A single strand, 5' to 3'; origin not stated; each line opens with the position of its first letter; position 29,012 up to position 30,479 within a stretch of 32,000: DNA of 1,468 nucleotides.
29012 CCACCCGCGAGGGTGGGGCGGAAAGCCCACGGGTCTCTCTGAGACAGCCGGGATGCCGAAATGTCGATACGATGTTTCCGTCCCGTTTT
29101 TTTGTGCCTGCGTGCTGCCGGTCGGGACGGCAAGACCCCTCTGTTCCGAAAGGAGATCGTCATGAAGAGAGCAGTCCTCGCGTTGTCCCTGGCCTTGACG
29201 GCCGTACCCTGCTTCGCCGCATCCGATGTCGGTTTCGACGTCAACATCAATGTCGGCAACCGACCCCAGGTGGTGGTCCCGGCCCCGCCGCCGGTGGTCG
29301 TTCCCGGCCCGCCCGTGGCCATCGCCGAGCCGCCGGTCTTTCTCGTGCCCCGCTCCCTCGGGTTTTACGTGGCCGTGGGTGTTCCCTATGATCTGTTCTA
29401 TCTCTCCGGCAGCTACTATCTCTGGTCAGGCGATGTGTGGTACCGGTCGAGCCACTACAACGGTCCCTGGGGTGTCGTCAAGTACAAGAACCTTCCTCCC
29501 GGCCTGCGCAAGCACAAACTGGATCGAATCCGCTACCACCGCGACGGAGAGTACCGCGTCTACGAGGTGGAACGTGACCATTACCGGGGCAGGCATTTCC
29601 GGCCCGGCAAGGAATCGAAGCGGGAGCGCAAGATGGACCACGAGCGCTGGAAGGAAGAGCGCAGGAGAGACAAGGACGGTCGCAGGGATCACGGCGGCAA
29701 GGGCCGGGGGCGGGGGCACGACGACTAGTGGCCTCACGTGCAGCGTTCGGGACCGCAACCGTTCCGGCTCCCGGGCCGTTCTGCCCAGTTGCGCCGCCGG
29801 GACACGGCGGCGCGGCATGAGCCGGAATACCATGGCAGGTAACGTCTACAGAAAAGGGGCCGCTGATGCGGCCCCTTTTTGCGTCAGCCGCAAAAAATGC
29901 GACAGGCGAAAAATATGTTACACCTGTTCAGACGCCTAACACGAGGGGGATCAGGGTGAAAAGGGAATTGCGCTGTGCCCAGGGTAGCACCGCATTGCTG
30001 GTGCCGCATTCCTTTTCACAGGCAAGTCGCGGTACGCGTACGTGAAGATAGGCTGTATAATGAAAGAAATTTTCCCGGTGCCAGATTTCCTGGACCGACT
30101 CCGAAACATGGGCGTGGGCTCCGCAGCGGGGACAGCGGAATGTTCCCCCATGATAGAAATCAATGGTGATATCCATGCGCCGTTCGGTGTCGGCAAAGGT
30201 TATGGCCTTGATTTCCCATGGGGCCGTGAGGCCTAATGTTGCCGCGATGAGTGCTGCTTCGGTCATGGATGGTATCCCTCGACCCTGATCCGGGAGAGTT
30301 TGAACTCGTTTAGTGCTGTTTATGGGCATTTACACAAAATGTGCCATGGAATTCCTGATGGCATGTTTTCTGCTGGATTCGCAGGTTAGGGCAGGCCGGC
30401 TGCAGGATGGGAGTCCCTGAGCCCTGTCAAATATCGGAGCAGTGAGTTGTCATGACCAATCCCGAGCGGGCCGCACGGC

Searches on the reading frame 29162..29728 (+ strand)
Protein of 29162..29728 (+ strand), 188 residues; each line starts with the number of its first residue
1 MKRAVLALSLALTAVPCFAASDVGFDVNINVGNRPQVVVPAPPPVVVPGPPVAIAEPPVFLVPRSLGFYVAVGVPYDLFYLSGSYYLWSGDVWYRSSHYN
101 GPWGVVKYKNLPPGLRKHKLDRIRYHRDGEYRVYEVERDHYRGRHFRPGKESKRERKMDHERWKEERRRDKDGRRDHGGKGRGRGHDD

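Call 8: search_protein_families(library=pfam, proteins=[window:29162-29728:+], max_evalue=0.01)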
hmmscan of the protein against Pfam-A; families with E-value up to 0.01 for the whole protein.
window:29162-29728:+ (188 aa): 1 family
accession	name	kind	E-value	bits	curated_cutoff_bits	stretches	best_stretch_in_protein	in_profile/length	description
PF12779.12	WXXGXW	-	0.0018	18.7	18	1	83-103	1-25/26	WXXGXW repeat (2 copies)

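Call 10: find_homologous_proteins(query=window:29162-29728:+)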
Query window:29162-29728:+ (188 aa): 616 proteins with E <= 0.001 among 1015 candidates; the best 120 are listed.
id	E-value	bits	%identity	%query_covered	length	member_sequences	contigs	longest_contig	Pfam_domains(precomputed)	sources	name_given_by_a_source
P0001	2.2e-126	437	100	100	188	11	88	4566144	-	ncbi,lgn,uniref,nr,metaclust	ncbi:hypothetical protein KIP69_06350 [Geobacter sulfurreducens]|uniref:Lipoprotein n=1 Tax=Geobacte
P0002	4.7e-75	270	68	86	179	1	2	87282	-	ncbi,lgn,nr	ncbi:MAG: hypothetical protein ED859_08635 [Desulfuromonadales bacterium]|nr:MAG: hypothetical prote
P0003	2.8e-74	267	73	70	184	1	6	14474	PF12779.13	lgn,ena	-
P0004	7.3e-72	259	58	100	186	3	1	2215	-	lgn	-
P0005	2.4e-70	254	64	89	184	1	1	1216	PF12779.13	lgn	-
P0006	6.7e-70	253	66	91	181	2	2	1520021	PF12779.13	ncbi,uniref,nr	ncbi:YXWGXW repeat-containing protein [Geobacter hydrogenophilus]|uniref:Uncharacterized protein n=1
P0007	7.2e-70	253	64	85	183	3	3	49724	-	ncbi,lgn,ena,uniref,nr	ncbi:hypothetical protein [Geobacter sp.]|uniref:hypothetical protein n=1 Tax=Geobacter sp. TaxID=46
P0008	1.3e-69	252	62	100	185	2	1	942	-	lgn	-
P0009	7.7e-69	249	65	84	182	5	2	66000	PF12779.13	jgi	-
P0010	8.2e-69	249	61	100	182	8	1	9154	PF12779.13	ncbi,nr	ncbi:hypothetical protein GEOBC_00101 [Geobacteraceae bacterium]|nr:hypothetical protein GEOBC_00101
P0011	1.2e-68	249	64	91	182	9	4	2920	PF12779.13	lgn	-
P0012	1.2e-68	249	63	88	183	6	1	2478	PF12779.13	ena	-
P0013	8.5e-68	246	62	100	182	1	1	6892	PF12779.13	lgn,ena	-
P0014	1.1e-67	246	58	100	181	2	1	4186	PF12779.13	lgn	-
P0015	3.3e-65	237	60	100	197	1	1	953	PF12779.13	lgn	-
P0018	2.6e-62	228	59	89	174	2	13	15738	PF12779.13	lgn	-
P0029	1.3e-58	216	67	65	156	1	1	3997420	PF12779.13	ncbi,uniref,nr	ncbi:hypothetical protein [Geobacter metallireducens]|uniref:hypothetical protein n=1 Tax=Geobacter 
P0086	5.0e-49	185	46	100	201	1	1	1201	PF12779.13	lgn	-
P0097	8.1e-48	181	49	100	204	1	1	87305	PF12779.13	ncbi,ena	-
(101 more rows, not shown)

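Call 30: find_related_loci(query=A1, collection=genome_contigs, flank=1500)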
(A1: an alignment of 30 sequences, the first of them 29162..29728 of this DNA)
Query A1 (188 aa) in genome_contigs; peptide patterns used: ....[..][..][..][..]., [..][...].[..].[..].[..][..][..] (x = any residue, [..] = any of these).
151 stretches matched a pattern; 106 encode a relative of the query (tblastn E <= 1e-3); the best 80 are kept; 79 distinct loci.
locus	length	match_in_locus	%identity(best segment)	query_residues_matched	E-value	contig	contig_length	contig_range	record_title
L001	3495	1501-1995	66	1-171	2e-69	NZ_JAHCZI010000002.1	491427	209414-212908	Geobacter hydrogenophilus strain DSM 13691 NODE_2_length_491427_cov_225.350860, whole genome shotgun sequence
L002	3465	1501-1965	68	1-162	3e-58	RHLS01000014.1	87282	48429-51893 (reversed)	MAG: Desulfuromonadales bacterium isolate GT-UBC1 NODE_32_length_87282_cov_48.9491_ID_405205, whole genome shotgun seque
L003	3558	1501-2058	55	1-183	1e-57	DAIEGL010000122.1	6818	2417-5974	MAG TPA_asm: Geobacter sp. isolate clean984 k141_1290124, whole genome shotgun sequence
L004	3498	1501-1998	64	1-171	3e-56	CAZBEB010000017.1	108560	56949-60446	MAG TPA_asm: uncultured Geobacter sp. isolate binchicken_co269_196 genome assembly, contig: NODE_187_length_108560_cov_7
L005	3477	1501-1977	63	1-160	2e-54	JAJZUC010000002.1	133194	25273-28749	MAG: Deltaproteobacteria bacterium isolate SKS4.bin16 NODE_181_length_133194_cov_3.759407, whole genome shotgun sequence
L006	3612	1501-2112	49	1-188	7e-54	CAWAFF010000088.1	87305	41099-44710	MAG: uncultured delta proteobacterium isolate MFD03638.bin.2.1 genome assembly, contig: contig_6431, whole genome shotgu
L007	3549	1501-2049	48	1-188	6e-54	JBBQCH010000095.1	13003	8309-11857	MAG: Geobacterales bacterium isolate Co_metawrap_1265 Cmw_1265_k141_20723215_length_13003_cov_10.9938, whole genome shot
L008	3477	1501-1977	64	1-160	1e-53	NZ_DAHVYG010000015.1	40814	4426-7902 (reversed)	MAG: Geobacter sp. isolate clean785 k141_1751825, whole genome shotgun sequence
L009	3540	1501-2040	54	2-181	4e-53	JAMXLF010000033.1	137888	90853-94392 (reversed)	MAG: Geobacteraceae bacterium isolate Bin.003_Forest k127_2225083, whole genome shotgun sequence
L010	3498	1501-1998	50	1-171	3e-51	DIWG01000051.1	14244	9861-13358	MAG TPA_asm: Syntrophaceae bacterium UBA6112 UBA6112_contig_36412, whole genome shotgun sequence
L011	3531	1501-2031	54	1-175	3e-50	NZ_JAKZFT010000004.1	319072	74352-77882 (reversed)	Geotalea sp. SG265 Scaffold4, whole genome shotgun sequence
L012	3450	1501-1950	54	1-150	1e-47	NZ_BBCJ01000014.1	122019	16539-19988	Geotalea toluenoxydans JCM 15764, whole genome shotgun sequence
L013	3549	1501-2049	46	1-188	1e-47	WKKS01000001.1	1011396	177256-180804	MAG: Geobacter sp. isolate H7geo H7geo_contig_1, whole genome shotgun sequence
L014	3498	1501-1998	52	19-176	3e-47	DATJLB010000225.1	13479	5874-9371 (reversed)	MAG TPA_asm: Geobacteraceae bacterium isolate SMAG_U15608 k141_4736939, whole genome shotgun sequence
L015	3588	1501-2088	44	1-186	3e-46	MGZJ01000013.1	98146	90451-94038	MAG: Geobacteraceae bacterium GWC2_53_11 gwc2_scaffold_128, whole genome shotgun sequence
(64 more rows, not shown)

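Call 43: search_protein_families(library=ncbifam, proteins=[window:29162-29728:+], max_evalue=0.1)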
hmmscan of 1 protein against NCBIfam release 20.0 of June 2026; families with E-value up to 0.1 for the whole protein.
window:29162-29728:+ (188 aa): 0 families

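Call 54: search_protein_families(library=pfam, alignment_id=A1, max_evalue=0.01)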
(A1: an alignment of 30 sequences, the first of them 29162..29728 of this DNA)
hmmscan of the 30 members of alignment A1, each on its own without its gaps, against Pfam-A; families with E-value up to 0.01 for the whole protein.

A. member 1, window:29162-29728:+ (188 aa): 1 family
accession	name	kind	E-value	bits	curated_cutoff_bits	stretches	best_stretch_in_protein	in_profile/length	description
PF12779.12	WXXGXW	-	0.0018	18.7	18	1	83-103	1-25/26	WXXGXW repeat (2 copies)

B. families by the number of members that match (of 30 scanned): 1 family
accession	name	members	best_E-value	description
PF12779.12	WXXGXW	14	1.5e-06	WXXGXW repeat (2 copies)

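Call 56: predict_structure(alignment_id=A1)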
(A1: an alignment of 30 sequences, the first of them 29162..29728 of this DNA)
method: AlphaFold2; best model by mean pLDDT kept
length: 188 residues; sequences in the alignment: 30
mean_pLDDT: 81.2   pTM: 0.61
mean pLDDT of the five models: 81.2, 80.4, 80.1, 79.3, 77.1
residues with pLDDT >= 90: 101; 70-90: 37; 50-70: 36; < 50: 14
segments of 3 or more residues with pLDDT < 50: 18-22
pLDDT, mean of each block of 10 residues (from residue 1): 55 52 50 64 78 90 96 96 95 95 94 95 97 96 90 76 93 74 50
secondary structure, 60 per line:
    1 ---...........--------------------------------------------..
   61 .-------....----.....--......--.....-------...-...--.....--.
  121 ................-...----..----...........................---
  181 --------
elements in order: H4-14 E59-61 E69-72 E77-81 E84-89 E92-96 E104-106 H113-117 H120-136 H151-177

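Call 58: fold_search(model_id=the predicted structure, library=pdb)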
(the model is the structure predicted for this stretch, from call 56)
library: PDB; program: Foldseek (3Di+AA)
matches with E <= 10: 207; with E <= 0.001: 0
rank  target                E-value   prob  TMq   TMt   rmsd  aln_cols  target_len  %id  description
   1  5b3v_B                9.7e-01  0.11  0.14  0.09  13.7        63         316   13  Crystal structure of biliverdin reductase in complex with biliverdin and NADP+ from Synechocystis sp. PCC 6803 (released 2017-02-15)
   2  5ejk_B                1.2e+00  0.04  0.09  0.07  10.1        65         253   15  Crystal structure of the Rous sarcoma virus intasome (released 2016-02-17)
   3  5zqx_B                1.3e+00  0.28  0.15  0.05   7.4        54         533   26  Crystal structure of beta-xylosidase mutant (E186Q) from Bacillus pumilus (released 2018-05-30)
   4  8pag_A                1.3e+00  0.06  0.14  0.09  10.5        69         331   12  Crystal structure of the ectodomain of Norway rat pestivirus E2 glycoprotein (released 2024-03-27)
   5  8y7p_B                1.5e+00  0.14  0.14  0.08   8.8        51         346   12  Crystal structure of human GFOD1 (released 2024-12-04)
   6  8ssi_C                1.5e+00  0.07  0.13  0.09  10.9        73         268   19  Structure of Burkholderia pseudomallei deubiquitinase TssM in complex with ubiquitin (released 2024-06-05)
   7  6n45_B                1.6e+00  0.09  0.20  0.19   7.0        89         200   12  Crystal structure of the cryptic polo box domain of human activated Plk4 variant 1 (released 2019-09-04)
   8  8y7p_A                1.6e+00  0.09  0.14  0.08  12.0        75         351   12  Crystal structure of human GFOD1 (released 2024-12-04)
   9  1c0m_C                1.6e+00  0.04  0.10  0.09   9.5        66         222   14  CRYSTAL STRUCTURE OF RSV TWO-DOMAIN INTEGRASE (released 2000-03-01)
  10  5zqx_C                1.7e+00  0.21  0.14  0.05   6.7        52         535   27  Crystal structure of beta-xylosidase mutant (E186Q) from Bacillus pumilus (released 2018-05-30)
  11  5zqj_B                1.8e+00  0.33  0.15  0.06   6.3        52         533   25  Crystal structure of beta-xylosidase from Bacillus pumilus (released 2018-05-30)
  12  8a0k_A                1.8e+00  0.23  0.25  0.23   5.0        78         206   13  crystal structure of the kinetoplastid kinetochore protein Trypanosoma brucei KKT3 Divergent Polo-Box domain (released 2022-06-15)
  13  8ssi_A                1.8e+00  0.06  0.13  0.09  11.5        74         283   19  Structure of Burkholderia pseudomallei deubiquitinase TssM in complex with ubiquitin (released 2024-06-05)
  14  5zqx_A                1.9e+00  0.41  0.15  0.06   4.3        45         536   24  Crystal structure of beta-xylosidase mutant (E186Q) from Bacillus pumilus (released 2018-05-30)
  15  5zqs_B                1.9e+00  0.20  0.14  0.05   6.7        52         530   27  Crystal structure of beta-xylosidase mutant (E186Q/F503Y) from Bacillus pumilus (released 2018-05-30)
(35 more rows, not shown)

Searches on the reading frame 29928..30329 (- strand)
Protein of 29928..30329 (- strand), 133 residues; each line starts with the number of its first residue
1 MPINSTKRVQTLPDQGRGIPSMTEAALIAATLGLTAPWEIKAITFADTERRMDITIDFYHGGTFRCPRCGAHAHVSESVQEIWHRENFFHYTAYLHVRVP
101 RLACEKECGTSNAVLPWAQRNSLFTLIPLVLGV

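Call 8: search_protein_families(library=pfam, proteins=[window:29928-30329:-], max_evalue=0.01)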
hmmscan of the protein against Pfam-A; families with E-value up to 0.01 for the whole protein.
window:29928-30329:- (133 aa): 1 family
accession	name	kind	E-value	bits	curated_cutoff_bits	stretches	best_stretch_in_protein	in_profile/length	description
PF14690.11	Zn_ribbon_ISL3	-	2.1e-05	25.3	25.5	1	64-108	3-47/47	zinc-finger of transposase IS204/IS1001/IS1096/IS1165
